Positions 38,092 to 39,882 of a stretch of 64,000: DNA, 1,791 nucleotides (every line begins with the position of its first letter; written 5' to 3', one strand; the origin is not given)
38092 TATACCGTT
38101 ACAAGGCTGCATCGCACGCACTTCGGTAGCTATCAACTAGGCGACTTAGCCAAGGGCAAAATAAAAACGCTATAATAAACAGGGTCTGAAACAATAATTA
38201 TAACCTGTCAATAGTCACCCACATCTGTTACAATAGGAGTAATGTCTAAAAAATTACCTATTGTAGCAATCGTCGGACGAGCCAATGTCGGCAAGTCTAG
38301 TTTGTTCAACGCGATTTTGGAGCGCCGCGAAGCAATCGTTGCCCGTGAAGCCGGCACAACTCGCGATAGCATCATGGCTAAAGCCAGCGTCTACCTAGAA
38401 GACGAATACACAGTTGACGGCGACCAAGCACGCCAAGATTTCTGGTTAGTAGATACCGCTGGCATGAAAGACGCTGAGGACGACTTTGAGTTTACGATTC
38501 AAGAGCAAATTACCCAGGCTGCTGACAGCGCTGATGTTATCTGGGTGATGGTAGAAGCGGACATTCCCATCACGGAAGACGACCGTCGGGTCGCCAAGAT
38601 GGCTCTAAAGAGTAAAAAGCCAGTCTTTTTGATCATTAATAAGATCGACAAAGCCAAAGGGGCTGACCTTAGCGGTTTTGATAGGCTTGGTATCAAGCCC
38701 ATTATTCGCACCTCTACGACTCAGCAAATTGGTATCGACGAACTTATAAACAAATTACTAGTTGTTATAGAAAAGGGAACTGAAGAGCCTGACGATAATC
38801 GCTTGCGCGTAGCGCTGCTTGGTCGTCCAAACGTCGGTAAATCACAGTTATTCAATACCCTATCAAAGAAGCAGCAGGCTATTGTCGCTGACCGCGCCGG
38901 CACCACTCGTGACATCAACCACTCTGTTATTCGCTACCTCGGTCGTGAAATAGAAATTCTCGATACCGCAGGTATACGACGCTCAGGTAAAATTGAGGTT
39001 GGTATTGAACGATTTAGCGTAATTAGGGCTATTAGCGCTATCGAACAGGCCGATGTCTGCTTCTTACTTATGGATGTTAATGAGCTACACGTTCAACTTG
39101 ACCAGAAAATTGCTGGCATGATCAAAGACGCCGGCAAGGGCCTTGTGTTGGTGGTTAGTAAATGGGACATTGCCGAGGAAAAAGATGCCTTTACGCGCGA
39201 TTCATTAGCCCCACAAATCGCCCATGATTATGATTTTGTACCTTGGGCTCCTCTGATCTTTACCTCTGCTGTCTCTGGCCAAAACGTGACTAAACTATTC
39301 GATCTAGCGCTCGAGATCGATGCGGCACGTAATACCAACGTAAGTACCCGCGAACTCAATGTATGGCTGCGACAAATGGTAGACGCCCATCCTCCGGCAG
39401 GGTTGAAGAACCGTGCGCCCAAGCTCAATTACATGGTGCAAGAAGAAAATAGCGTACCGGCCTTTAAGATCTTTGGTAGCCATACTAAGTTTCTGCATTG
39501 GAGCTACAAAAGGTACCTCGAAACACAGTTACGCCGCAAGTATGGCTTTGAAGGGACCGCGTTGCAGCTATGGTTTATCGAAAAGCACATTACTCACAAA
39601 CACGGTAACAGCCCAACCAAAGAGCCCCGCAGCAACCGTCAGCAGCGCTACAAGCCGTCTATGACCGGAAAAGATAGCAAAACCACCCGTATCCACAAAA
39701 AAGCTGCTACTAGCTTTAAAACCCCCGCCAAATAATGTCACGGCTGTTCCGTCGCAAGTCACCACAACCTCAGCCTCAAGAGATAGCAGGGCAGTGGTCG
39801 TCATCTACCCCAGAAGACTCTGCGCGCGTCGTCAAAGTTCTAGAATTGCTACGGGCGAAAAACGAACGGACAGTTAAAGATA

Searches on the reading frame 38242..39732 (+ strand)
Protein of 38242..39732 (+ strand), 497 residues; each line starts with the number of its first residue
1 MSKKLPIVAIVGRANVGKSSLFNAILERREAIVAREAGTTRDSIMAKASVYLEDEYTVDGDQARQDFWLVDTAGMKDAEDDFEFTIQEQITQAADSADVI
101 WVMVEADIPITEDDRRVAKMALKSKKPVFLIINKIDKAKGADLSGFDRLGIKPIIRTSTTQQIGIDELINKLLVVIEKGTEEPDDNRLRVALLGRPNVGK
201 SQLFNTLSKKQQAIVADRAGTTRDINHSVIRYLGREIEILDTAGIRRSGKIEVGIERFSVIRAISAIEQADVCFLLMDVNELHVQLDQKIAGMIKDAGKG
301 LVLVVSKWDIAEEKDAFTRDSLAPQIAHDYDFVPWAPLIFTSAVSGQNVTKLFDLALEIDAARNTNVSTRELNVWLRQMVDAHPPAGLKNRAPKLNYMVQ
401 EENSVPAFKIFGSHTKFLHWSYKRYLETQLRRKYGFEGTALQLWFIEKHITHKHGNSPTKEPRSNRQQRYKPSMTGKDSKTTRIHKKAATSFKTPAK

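Call 85: search_protein_families(library=pfam, proteins=[window:38242-39732:+], max_evalue=0.00001)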
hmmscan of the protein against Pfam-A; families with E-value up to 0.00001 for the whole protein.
window:38242-39732:+ (497 aa): 10 families
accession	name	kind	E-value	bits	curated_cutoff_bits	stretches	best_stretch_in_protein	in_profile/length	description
PF01926.29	MMR_HSR1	-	2.5e-50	169.8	21.9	2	189-307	1-113/113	50S ribosome-binding GTPase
PF14714.11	KH_dom-like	-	2.6e-21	76.1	27.3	1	367-445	2-80/81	KH-domain-like of EngA bacterial GTPase enzymes, C-terminal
PF02421.24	FeoB_N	-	1.3e-19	70.7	27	1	189-315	2-122/156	Ferrous iron transport protein B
PF00009.33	GTP_EFTU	-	6.1e-15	55.7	26.5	1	4-144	2-140/188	Elongation factor Tu GTP binding domain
PF00350.29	Dynamin_N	-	1.6e-11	45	27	0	64-134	100-166/168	Dynamin family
PF04548.22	AIG1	-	1.8e-09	37.7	27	0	9-119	4-105/212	AIG1 family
PF03193.22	RsgA_GTPase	-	7.3e-08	32.9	30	0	114-217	43-136/174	RsgA GTPase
PF10662.15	PduV-EutP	-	1.3e-06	28.7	21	0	88-172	55-141/143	Ethanolamine utilisation - propanediol utilisation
PF00071.28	Ras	-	1.3e-06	28.6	21.6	0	190-356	2-156/162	Ras family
PF08477.19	Roc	-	2.8e-06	28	27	0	8-136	2-119/119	Ras of Complex, Roc, domain of DAPkinase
